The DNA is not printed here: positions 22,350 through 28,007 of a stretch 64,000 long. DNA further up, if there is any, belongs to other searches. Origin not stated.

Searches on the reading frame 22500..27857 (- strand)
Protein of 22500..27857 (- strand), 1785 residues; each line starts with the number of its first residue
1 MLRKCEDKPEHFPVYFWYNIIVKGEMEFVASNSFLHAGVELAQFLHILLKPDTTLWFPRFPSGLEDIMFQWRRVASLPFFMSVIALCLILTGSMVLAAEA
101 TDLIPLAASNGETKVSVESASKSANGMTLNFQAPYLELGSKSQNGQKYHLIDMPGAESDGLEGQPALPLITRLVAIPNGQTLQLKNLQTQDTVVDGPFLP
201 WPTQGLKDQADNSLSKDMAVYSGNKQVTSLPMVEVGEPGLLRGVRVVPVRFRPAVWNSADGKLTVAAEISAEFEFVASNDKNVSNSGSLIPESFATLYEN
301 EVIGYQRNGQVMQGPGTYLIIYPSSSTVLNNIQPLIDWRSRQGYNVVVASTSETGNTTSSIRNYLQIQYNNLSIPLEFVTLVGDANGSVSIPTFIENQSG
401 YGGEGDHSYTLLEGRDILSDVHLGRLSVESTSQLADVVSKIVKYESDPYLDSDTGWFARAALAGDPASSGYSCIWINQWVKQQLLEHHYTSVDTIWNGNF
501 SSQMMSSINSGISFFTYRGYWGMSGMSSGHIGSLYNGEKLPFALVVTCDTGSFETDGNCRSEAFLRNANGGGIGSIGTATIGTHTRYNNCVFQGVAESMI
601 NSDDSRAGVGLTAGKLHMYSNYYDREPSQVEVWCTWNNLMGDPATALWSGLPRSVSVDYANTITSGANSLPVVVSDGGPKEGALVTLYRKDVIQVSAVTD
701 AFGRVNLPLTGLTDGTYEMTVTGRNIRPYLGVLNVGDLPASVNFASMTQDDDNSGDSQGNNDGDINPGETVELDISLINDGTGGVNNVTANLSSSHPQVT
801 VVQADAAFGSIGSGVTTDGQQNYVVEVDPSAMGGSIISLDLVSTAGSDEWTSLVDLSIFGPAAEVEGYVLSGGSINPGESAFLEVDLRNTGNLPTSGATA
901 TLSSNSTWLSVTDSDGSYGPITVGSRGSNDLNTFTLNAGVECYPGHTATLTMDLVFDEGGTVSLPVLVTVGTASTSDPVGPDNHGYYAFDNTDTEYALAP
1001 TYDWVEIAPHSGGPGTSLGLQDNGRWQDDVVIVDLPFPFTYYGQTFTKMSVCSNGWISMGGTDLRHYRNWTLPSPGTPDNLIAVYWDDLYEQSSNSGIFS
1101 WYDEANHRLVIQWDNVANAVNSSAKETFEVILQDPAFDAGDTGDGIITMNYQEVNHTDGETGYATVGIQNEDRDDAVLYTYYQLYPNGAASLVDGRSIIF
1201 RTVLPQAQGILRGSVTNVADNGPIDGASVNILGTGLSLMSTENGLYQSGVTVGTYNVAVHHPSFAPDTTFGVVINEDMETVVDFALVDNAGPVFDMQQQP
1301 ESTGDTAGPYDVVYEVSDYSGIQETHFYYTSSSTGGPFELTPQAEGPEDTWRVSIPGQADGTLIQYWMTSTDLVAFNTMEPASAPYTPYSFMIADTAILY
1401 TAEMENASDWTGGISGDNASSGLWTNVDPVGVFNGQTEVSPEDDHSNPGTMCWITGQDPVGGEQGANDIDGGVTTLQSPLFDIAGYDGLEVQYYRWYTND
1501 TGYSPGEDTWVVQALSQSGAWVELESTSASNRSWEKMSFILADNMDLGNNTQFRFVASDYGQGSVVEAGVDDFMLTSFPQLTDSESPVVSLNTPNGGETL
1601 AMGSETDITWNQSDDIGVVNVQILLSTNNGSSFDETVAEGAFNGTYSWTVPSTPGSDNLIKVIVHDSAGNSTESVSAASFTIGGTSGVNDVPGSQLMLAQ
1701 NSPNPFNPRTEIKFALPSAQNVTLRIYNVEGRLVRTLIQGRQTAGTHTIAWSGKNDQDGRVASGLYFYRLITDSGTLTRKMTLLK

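Call 15: search_protein_families(library=pfam, proteins=[window:22500-27857:-], max_evalue=0.001)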
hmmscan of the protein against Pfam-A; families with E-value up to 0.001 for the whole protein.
window:22500-27857:- (1785 aa): 7 families
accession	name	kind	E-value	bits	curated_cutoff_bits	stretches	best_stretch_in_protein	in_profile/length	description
PF01364.23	Peptidase_C25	-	5.5e-52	177.7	23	1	318-647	1-374/374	Peptidase family C25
PF13860.13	FlgD_ig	-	9.5e-13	48.4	27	1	1716-1768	18-71/79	FlgD Ig-like domain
PF13620.12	CarboxypepD_reg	-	1.9e-10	41.4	32.3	1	1211-1286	2-81/82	Carboxypeptidase regulatory-like domain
PF08126.16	Propeptide_C25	-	3.2e-07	30.1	22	1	123-279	17-176/205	Propeptide_C25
PF10342.15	Kre9_KNH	-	1.7e-06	29.1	24.6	1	1593-1662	1-75/94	Kre9/KNH-like N-terminal Ig-like domain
PF18962.6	Por_Secre_tail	-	7e-06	26.7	27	1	1703-1781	3-73/75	Secretion system C-terminal sorting domain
PF17957.7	Big_7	-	0.00042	21.4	24.1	1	1587-1655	1-64/70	Bacterial Ig domain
